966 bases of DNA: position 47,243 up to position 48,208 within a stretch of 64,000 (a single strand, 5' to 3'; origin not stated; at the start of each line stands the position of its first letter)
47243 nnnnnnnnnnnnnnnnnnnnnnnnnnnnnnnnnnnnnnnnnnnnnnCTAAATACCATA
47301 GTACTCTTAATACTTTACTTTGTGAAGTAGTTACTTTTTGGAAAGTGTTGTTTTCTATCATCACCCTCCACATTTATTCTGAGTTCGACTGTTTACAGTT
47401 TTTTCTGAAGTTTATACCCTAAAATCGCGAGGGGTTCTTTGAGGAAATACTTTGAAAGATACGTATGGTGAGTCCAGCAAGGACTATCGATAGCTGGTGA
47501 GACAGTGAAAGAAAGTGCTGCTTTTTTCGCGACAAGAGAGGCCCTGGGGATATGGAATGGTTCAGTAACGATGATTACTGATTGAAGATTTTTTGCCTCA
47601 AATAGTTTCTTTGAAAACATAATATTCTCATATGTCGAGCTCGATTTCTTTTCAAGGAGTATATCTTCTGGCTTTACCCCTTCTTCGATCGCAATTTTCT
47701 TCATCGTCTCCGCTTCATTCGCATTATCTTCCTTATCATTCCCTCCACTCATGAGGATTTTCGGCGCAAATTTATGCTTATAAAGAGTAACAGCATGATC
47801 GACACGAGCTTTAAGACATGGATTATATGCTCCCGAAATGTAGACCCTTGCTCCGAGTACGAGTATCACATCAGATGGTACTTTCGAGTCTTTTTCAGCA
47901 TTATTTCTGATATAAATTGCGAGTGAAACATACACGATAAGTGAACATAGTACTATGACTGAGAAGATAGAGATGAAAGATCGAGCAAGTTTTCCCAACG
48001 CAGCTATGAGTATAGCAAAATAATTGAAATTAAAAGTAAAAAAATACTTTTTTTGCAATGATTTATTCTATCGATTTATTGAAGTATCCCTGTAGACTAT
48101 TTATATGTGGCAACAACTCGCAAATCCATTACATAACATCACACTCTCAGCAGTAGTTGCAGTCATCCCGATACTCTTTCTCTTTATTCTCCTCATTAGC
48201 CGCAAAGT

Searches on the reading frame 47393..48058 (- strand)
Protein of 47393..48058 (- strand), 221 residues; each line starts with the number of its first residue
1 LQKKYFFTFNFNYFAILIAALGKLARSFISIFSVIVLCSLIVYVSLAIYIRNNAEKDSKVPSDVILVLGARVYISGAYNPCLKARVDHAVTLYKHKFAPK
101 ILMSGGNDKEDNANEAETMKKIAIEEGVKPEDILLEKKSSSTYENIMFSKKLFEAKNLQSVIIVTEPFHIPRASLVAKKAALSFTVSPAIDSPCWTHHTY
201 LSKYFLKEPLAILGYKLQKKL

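Call 75: search_protein_families(library=pfam, proteins=[window:47393-48058:-], max_evalue=0.001)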
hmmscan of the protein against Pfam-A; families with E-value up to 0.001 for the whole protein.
window:47393-48058:- (221 aa): 1 family
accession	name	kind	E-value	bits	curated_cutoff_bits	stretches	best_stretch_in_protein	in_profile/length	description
PF02698.23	DUF218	-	9.9e-32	110.1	27.6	1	63-208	1-130/133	DUF218 domain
